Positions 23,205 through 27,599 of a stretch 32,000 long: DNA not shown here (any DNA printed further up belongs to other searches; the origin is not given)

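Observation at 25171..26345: The module is inserted inside a CBM6 domain (split CBM6, nested-domain architecture)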

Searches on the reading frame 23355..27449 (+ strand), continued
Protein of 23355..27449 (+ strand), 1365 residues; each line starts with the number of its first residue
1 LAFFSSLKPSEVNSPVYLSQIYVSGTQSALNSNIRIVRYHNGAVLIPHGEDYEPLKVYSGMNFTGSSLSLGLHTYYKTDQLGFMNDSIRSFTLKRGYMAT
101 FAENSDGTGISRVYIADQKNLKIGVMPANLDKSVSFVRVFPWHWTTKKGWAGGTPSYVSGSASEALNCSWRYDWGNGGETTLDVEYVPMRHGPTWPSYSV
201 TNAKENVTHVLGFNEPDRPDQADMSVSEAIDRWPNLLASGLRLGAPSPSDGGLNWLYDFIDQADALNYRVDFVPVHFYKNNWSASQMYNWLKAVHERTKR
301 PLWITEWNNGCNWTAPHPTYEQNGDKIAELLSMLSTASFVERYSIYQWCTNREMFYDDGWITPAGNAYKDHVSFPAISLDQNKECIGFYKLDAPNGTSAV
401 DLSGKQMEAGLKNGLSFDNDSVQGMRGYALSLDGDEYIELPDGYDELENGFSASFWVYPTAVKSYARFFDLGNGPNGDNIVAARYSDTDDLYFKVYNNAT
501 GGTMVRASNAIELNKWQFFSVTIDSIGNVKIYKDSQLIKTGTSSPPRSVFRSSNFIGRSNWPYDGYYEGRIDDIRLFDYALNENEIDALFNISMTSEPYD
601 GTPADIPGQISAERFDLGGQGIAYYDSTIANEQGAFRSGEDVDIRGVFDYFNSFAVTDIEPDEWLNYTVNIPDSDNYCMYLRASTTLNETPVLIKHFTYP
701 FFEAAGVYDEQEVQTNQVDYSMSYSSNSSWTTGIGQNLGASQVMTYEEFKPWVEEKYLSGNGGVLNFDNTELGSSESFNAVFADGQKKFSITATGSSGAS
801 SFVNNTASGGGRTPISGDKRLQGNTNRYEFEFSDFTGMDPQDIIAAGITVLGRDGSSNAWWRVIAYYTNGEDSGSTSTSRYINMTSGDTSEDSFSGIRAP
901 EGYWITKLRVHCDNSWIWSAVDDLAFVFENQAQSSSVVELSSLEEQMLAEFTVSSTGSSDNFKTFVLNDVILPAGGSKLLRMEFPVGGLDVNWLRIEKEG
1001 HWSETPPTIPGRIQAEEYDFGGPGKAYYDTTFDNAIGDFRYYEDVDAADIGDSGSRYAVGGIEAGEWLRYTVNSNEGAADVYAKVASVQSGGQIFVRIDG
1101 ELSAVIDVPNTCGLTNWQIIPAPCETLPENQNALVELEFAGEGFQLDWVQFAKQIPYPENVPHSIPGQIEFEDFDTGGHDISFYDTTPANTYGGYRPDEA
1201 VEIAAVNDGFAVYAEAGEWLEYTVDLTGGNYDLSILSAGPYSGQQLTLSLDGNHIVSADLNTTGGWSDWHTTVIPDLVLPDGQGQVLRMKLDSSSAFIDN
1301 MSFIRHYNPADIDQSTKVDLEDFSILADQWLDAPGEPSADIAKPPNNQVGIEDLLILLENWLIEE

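Call 15: find_homologous_proteins(query=window:23355-27449:+, max_evalue=1e-10)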
Query window:23355-27449:+ (1365 aa): 1433 proteins with E <= 1e-10 among 8000 candidates; the best 120 are listed.
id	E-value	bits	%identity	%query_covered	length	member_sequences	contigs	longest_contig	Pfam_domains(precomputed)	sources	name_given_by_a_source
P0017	0.0e+0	2930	92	100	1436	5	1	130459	PF18099.8,PF11790.15,PF13385.14,PF03422.22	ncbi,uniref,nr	ncbi:glycosyl hydrolase [Sedimentisphaera salicampi]|uniref:glycosyl hydrolase n=1 Tax=Sedimentispha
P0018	0.0e+0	1772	56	100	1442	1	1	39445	PF18099.8,PF11790.15,PF13385.14,PF03422.22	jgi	jgi:hypothetical protein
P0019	0.0e+0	1429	61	51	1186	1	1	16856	PF18099.8,PF11790.15,PF13385.14,PF03422.22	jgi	jgi:hypothetical protein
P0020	0.0e+0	1412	59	51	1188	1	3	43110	PF18099.8,PF11790.15,PF13385.14,PF03422.22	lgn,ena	-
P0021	0.0e+0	1396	60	51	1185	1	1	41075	PF18099.8,PF16990.12,PF11790.15,PF13385.14,PF03422.22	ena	-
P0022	0.0e+0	1373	60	51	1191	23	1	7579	PF18099.8,PF11790.15,PF13385.14,PF03422.22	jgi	jgi:hypothetical protein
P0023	0.0e+0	1352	58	51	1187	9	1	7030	PF18099.8,PF16990.12,PF11790.15,PF13385.14,PF03422.22,PF20620.5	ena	-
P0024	0.0e+0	1344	61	51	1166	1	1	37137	PF18099.8,PF11790.15,PF13385.14,PF03422.22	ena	-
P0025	0.0e+0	1328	58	51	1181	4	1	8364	PF18099.8,PF11790.15,PF13385.14,PF03422.22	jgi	jgi:hypothetical protein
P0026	0.0e+0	1308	59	51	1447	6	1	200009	PF18099.8,PF11790.15,PF13385.14,PF03422.22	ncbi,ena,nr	ncbi:MAG TPA: DUF5010 C-terminal domain-containing protein [Anaerohalosphaeraceae bacterium]|nr:DUF5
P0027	0.0e+0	1304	59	51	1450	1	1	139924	PF18099.8,PF11790.15,PF13385.14,PF03422.22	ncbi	ncbi:MAG: glycosyl hydrolase [Anaerohalosphaeraceae bacterium]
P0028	0.0e+0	1293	57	51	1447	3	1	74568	PF18099.8,PF11790.15,PF13385.14,PF03422.22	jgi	jgi:hypothetical protein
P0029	0.0e+0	1057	60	51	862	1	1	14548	PF18099.8,PF11790.15,PF13385.14,PF03422.22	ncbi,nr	ncbi:MAG TPA: carbohydrate-binding protein, partial [Phycisphaerales bacterium]|nr:carbohydrate-bind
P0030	2.6e-259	882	44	43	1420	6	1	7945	PF18099.8,PF17963.8,PF11790.15,PF00354.25,PF13385.14,PF02210.32,PF05345.19,PF00054.31,PF03422.22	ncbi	-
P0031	2.9e-209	716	43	43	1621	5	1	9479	PF11790.15,PF13385.14,PF02210.32,PF05345.19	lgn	-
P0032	2.0e-208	713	42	43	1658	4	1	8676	PF11790.15,PF13385.14,PF02210.32,PF05345.19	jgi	-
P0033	2.6e-191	656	41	45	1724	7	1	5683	PF06439.19,PF11790.15,PF13927.13,PF13385.14,PF02210.32,PF05345.19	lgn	-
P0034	1.6e-180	621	46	43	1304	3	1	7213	PF17963.8,PF11790.15,PF17892.8,PF13385.14,PF02973.23,PF02210.32,PF05345.19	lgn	-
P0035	4.6e-170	586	51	29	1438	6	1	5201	PF12951.14,PF11790.15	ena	-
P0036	8.9e-170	585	44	44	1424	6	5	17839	PF17963.8,PF06439.19,PF11790.15,PF00354.25,PF13385.14,PF02210.32,PF05345.19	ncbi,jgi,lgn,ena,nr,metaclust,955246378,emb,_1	ncbi:MAG TPA: hypothetical protein GYA07_07775 [Verrucomicrobia bacterium]|nr:hypothetical protein [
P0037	7.2e-169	582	44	43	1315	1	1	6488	PF17963.8,PF11790.15,PF13385.14,PF02973.23,PF02210.32,PF05345.19,PF00054.31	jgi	jgi:hypothetical protein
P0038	3.7e-168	580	52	27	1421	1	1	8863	PF12951.14,PF11790.15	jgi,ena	-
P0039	1.3e-167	578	53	27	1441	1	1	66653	PF12951.14,PF11790.15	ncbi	ncbi:MAG: glycosyl hydrolase [Akkermansiaceae bacterium]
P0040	2.4e-167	577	52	27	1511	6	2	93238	PF12951.14,PF11790.15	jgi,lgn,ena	jgi:autotransporter-associated beta strand protein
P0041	2.6e-167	577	43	43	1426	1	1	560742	PF17963.8,PF22925.4,PF06439.19,PF11790.15,PF17892.8,PF13385.14,PF02210.32,PF05345.19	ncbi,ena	-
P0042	7.9e-167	575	44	44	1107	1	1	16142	PF17963.8,PF11790.15,PF17892.8,PF13385.14,PF02210.32,PF05345.19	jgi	jgi:hypothetical protein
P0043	1.4e-166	575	45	43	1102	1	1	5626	PF17963.8,PF11790.15,PF13385.14,PF02210.32,PF05345.19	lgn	-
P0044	6.2e-166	572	53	27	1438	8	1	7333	PF12951.14,PF11790.15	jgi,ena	jgi:autotransporter-associated beta strand protein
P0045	8.6e-166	572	44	43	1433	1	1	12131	PF17963.8,PF06439.19,PF11790.15,PF13385.14,PF02210.32,PF05345.19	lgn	-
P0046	1.7e-164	568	44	43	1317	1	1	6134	PF17963.8,PF11790.15,PF17892.8,PF00354.25,PF13385.14,PF02973.23,PF02210.32,PF05345.19,PF00054.31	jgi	jgi:hypothetical protein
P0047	3.2e-164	567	53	27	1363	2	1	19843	PF12951.14,PF11790.15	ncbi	-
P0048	5.0e-164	566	44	44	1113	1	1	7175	PF17963.8,PF11790.15,PF17892.8,PF13385.14,PF02210.32,PF05345.19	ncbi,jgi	-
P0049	6.0e-164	566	49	29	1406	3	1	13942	PF12951.14,PF11790.15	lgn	-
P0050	1.3e-163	565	48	29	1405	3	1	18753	PF12951.14,PF11790.15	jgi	jgi:autotransporter-associated beta strand protein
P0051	2.0e-163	564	52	27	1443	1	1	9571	PF12951.14,PF11790.15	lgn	-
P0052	3.8e-163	563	51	27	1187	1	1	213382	PF12951.14,PF11790.15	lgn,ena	-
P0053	1.1e-162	562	49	29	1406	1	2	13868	PF12951.14,PF11790.15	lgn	-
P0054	1.7e-162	561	51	27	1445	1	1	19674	PF12951.14,PF11790.15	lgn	-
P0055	2.2e-162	561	45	44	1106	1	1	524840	PF17963.8,PF11790.15,PF17892.8,PF13385.14,PF02210.32,PF05345.19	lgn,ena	-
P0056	1.4e-161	558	42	43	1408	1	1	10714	PF17963.8,PF22925.4,PF06439.19,PF11790.15,PF17892.8,PF00354.25,PF13385.14,PF02210.32,PF05345.19,PF00054.31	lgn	-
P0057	8.0e-161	555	44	44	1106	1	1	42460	PF17963.8,PF11790.15,PF13385.14,PF02210.32,PF05345.19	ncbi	-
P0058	1.7e-160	554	48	29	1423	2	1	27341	PF12951.14,PF11790.15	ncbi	-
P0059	2.1e-160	554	43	46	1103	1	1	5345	PF17963.8,PF11790.15,PF17892.8,PF13385.14,PF02210.32,PF05345.19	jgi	-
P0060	2.3e-159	551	51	27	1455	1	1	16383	PF12951.14,PF11790.15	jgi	-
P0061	6.3e-159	549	51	27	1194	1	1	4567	PF12951.14,PF11790.15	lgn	-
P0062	1.3e-158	548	44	43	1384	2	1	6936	PF17963.8,PF06439.19,PF11790.15,PF13385.14,PF02210.32,PF05345.19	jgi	jgi:hypothetical protein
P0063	1.7e-158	548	42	43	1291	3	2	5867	PF17963.8,PF11790.15,PF13385.14,PF02210.32,PF05345.19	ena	-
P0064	2.6e-158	547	43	43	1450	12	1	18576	PF17963.8,PF22925.4,PF06439.19,PF11790.15,PF13385.14,PF02210.32,PF05345.19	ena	-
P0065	3.2e-158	547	43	45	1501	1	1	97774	PF17963.8,PF11790.15,PF13385.14,PF02210.32,PF05345.19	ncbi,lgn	-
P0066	3.6e-158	547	38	44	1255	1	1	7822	PF07953.21,PF06439.19,PF11790.15,PF17892.8,PF00354.25,PF13385.14,PF02973.23,PF02210.32,PF00054.31,PF17963.8,PF22925.4,PF05345.19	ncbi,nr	ncbi:hypothetical protein JXA32_03710 [Candidatus Sumerlaeota bacterium]|nr:hypothetical protein [Ca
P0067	1.3e-157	545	43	43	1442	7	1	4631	PF17963.8,PF22925.4,PF06439.19,PF11790.15,PF17892.8,PF13385.14,PF02210.32,PF05345.19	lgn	-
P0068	1.7e-157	544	44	44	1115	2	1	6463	PF17963.8,PF11790.15,PF13385.14,PF02210.32,PF05345.19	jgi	-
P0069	2.9e-157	544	49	29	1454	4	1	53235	PF12951.14,PF11790.15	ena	-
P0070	3.6e-157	543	43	43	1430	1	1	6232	PF17963.8,PF06439.19,PF11790.15,PF17892.8,PF13385.14,PF02210.32,PF05345.19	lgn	-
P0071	7.8e-157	542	44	43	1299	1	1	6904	PF17963.8,PF11790.15,PF00354.25,PF13385.14,PF02210.32,PF05345.19,PF00054.31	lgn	-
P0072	8.8e-157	542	44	44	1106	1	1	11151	PF17963.8,PF11790.15,PF17892.8,PF13385.14,PF02210.32,PF05345.19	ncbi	-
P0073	1.3e-156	542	44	43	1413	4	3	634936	PF17963.8,PF11790.15,PF17892.8,PF13385.14,PF02210.32,PF05345.19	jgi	jgi:hypothetical protein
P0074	2.2e-156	541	40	52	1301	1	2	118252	PF22825.3,PF11790.15,PF13385.14,PF02018.24,PF02210.32,PF05345.19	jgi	jgi:putative glycosyl hydrolase/concanavalin A-like lectin/glucanase superfamily protein/putative Ig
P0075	1.2e-155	538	40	43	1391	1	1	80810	PF17963.8,PF06439.19,PF11790.15,PF13385.14,PF02210.32,PF05345.19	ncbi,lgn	-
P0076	2.3e-155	537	42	43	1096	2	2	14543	PF07953.21,PF11790.15,PF00354.25,PF13385.14,PF02210.32,PF05345.19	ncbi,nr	ncbi:MAG: hypothetical protein JW745_01155 [Sedimentisphaerales bacterium]|nr:hypothetical protein [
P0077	1.1e-154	535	41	43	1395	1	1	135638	PF17963.8,PF06439.19,PF11790.15,PF17892.8,PF13385.14,PF02210.32,PF05345.19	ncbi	ncbi:MAG: LamG-like jellyroll fold domain-containing protein [Verrucomicrobiota bacterium]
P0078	2.9e-154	534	42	44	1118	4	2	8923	PF17963.8,PF11790.15,PF13385.14,PF02210.32,PF05345.19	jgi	-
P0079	5.1e-154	533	44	43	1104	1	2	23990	PF17963.8,PF11790.15,PF13385.14,PF02210.32,PF05345.19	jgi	-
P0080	1.9e-152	528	39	46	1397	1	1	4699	PF06439.19,PF11790.15,PF13385.14,PF02210.32,PF05345.19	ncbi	ncbi:MAG: LamG-like jellyroll fold domain-containing protein [Chthoniobacteraceae bacterium]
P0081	2.6e-152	527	43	44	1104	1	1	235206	PF17963.8,PF11790.15,PF13385.14,PF02210.32,PF05345.19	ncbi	-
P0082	6.1e-152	526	42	43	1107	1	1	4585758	PF11790.15,PF13385.14,PF02210.32,PF05345.19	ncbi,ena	-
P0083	7.5e-152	526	42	43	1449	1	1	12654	PF00754.32,PF22925.4,PF11790.15,PF22633.4,PF13385.14,PF02210.32,PF05345.19,PF00054.31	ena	-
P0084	1.2e-151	525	40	44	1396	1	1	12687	PF11790.15,PF13385.14,PF02210.32,PF05345.19,PF00054.31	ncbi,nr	ncbi:MAG: hypothetical protein JWL81_1379 [Verrucomicrobiales bacterium]|nr:hypothetical protein [Ve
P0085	2.1e-151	524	39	44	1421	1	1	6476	PF11790.15,PF13385.14,PF02210.32,PF05345.19,PF00054.31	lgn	-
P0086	2.7e-151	524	41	43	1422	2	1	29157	PF17963.8,PF22925.4,PF06439.19,PF11790.15,PF17892.8,PF13385.14,PF02973.23,PF02210.32,PF05345.19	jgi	jgi:hypothetical protein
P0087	2.9e-151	524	41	43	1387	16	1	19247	PF17963.8,PF06439.19,PF11790.15,PF13385.14,PF02210.32,PF05345.19,PF00054.31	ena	-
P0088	4.8e-149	516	41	43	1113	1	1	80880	PF17963.8,PF11790.15,PF13385.14,PF05345.19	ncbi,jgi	-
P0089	6.2e-149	516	40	43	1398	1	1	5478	PF11790.15,PF13385.14,PF02210.32,PF05345.19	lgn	-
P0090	1.2e-148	515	42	43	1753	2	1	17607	PF12951.14,PF17963.8,PF22925.4,PF11790.15,PF17892.8,PF13385.14,PF02210.32,PF05345.19,PF00054.31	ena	-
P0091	1.1e-146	509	42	44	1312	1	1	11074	PF06439.19,PF11790.15,PF13385.14,PF02210.32,PF05345.19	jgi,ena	-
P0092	1.4e-146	508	43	43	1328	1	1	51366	PF22825.3,PF17963.8,PF11790.15,PF13385.14,PF05345.19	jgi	jgi:Glycosyl hydrolase catalytic core/Concanavalin A-like lectin/glucanases superfamily/Putative Ig 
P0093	6.9e-146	506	42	43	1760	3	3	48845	PF12951.14,PF17963.8,PF22925.4,PF11790.15,PF17892.8,PF13385.14,PF02210.32,PF05345.19,PF00054.31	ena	-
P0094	8.3e-146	506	48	26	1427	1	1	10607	PF12951.14,PF11790.15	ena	-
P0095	1.2e-145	505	40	45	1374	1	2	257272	PF17963.8,PF11790.15,PF13385.14,PF02210.32,PF05345.19,PF00054.31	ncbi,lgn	-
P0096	8.0e-145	502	39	43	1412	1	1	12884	PF11790.15,PF13385.14,PF02210.32,PF05345.19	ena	-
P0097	8.6e-145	502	43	43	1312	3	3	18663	PF22825.3,PF17963.8,PF06439.19,PF11790.15,PF13385.14,PF02210.32,PF05345.19,PF04862.19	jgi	jgi:hypothetical protein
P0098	4.0e-144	500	42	43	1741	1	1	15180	PF17963.8,PF22925.4,PF11790.15,PF17892.8,PF13385.14,PF02210.32,PF05345.19,PF00054.31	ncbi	-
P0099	7.8e-144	499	42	43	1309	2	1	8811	PF11790.15,PF13385.14,PF05345.19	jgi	jgi:hypothetical protein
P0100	4.4e-143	497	39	43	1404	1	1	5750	PF17963.8,PF06439.19,PF11790.15,PF17892.8,PF13385.14,PF02973.23,PF02210.32,PF05345.19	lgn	-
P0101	2.4e-142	494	37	45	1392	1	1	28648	PF17963.8,PF06439.19,PF11790.15,PF13385.14,PF02210.32,PF05345.19,PF00054.31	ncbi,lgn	-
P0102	3.2e-142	494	40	43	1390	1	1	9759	PF11790.15,PF13385.14,PF02210.32,PF05345.19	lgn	-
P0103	3.8e-142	494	44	43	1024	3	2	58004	PF11790.15,PF13385.14,PF02210.32,PF05345.19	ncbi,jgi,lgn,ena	jgi:autotransporter-associated beta strand protein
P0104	1.5e-141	492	39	44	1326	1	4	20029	PF17963.8,PF11790.15,PF13385.14,PF02210.32,PF05345.19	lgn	-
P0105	2.0e-141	491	51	32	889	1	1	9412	PF11790.15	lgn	-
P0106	2.8e-141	491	39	43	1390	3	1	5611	PF11790.15,PF13385.14,PF02210.32,PF05345.19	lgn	-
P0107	3.1e-141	491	41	43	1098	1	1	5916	PF11790.15,PF13385.14,PF05345.19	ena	-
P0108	4.6e-141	490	44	43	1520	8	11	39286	PF12951.14,PF11790.15,PF13385.14,PF02210.32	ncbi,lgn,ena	-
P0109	4.7e-141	490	41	42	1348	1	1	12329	PF17963.8,PF11790.15,PF13385.14,PF02210.32,PF05345.19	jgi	jgi:Glycosyl hydrolase catalytic core/Concanavalin A-like lectin/glucanases superfamily/Putative Ig 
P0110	5.7e-141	490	40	47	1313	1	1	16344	PF06439.19,PF11790.15,PF13385.14,PF05345.19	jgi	jgi:Glycosyl hydrolase catalytic core/Concanavalin A-like lectin/glucanases superfamily/Putative Ig 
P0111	5.9e-141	490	39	45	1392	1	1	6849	PF06439.19,PF11790.15,PF13385.14,PF02210.32,PF05345.19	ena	-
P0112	7.5e-141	489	39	43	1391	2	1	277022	PF17963.8,PF06439.19,PF11790.15,PF13385.14,PF02210.32,PF05345.19,PF00054.31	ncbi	-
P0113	1.7e-140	488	41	43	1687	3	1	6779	PF17963.8,PF22925.4,PF11790.15,PF17892.8,PF13385.14,PF02210.32,PF05345.19,PF00054.31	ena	-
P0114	2.3e-140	488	39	51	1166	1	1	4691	PF17963.8,PF11790.15,PF13385.14,PF02210.32,PF05345.19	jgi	jgi:Glycosyl hydrolase catalytic core/Concanavalin A-like lectin/glucanases superfamily/Putative Ig 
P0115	4.9e-140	487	40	43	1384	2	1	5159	PF17963.8,PF11790.15,PF13385.14,PF02210.32,PF05345.19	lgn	-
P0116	1.8e-139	485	41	45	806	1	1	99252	PF11790.15,PF13385.14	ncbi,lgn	-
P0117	1.9e-139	485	36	49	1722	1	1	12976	PF22352.3,PF11790.15,PF13385.14,PF02210.32,PF05345.19,PF18911.7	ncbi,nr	ncbi:MAG TPA: LamG-like jellyroll fold domain-containing protein [Tepidisphaeraceae bacterium]|nr:La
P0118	3.9e-139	484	43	43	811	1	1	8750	PF17963.8,PF11790.15,PF13385.14,PF05345.19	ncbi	-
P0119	9.2e-139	482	40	42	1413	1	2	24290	PF17963.8,PF06439.19,PF11790.15,PF13385.14,PF02210.32,PF05345.19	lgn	-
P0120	9.2e-139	482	42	43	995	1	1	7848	PF11790.15,PF13385.14,PF05345.19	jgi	jgi:putative glycosyl hydrolase/concanavalin A-like lectin/glucanase superfamily protein/putative Ig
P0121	1.8e-138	481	43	43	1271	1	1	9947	PF12951.14,PF11790.15,PF13385.14,PF05345.19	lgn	-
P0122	2.2e-138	481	41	46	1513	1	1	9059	PF12951.14,PF17963.8,PF11790.15,PF13385.14,PF05345.19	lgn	-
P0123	3.9e-138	480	38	44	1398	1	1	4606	PF06439.19,PF11790.15,PF13385.14,PF02973.23,PF02210.32,PF05345.19,PF00054.31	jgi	jgi:hypothetical protein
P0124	9.1e-138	479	38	43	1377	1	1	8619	PF06439.19,PF11790.15,PF13385.14,PF02210.32,PF05345.19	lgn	-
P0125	3.4e-137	477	39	42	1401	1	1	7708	PF17963.8,PF11790.15,PF13385.14,PF02210.32,PF05345.19,PF00054.31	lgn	-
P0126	8.1e-137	476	41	43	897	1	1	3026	PF17963.8,PF11790.15,PF13385.14,PF05345.19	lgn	-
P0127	8.2e-137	476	38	45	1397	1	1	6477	PF06439.19,PF11790.15,PF13385.14,PF02210.32,PF05345.19,PF00054.31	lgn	-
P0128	9.7e-137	476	43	43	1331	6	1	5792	PF11790.15,PF13385.14,PF00041.28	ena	-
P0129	1.5e-136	475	37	54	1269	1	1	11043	PF12951.14,PF17963.8,PF11790.15,PF13385.14,PF05345.19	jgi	jgi:autotransporter-associated beta strand protein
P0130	1.7e-136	475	42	43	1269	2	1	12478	PF12951.14,PF17963.8,PF11790.15,PF13385.14,PF05345.19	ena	-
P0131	1.7e-136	475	39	43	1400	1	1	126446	PF17963.8,PF06439.19,PF11790.15,PF17892.8,PF13385.14,PF02210.32,PF05345.19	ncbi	ncbi:MAG: LamG-like jellyroll fold domain-containing protein [Verrucomicrobiota bacterium]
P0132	4.1e-136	474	57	27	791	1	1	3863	PF00754.32,PF11790.15,PF22633.4,PF13860.13,PF00041.28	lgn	-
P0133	5.3e-136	473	39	43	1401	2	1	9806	PF17963.8,PF06439.19,PF11790.15,PF13385.14,PF02210.32,PF05345.19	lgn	-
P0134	7.3e-136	473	56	27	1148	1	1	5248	PF24208.2,PF11790.15,PF18962.8,PF14200.13,PF00652.29,PF00041.28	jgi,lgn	jgi:hypothetical protein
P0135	1.5e-135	472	55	27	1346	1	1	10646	PF07679.23,PF13895.13,PF07686.24,PF07953.21,PF11790.15,PF13927.13,PF13385.14,PF00047.32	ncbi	-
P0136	3.0e-135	471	38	43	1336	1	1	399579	PF17963.8,PF11790.15,PF00354.25,PF13385.14,PF02973.23,PF02210.32,PF05345.19,PF00054.31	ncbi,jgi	jgi:hypothetical protein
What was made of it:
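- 23355..27452 (+): Main ORF (1365 codons as listed). Order of modules: GH_cc catalytic domain, LamG, split CBM6#1 with nested module, CBM6#2, CBM6#3, dockerin-like C-terminus. The ortholog P0017 (S. salicampi, 92% identity) is 1436 aa (call 15).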
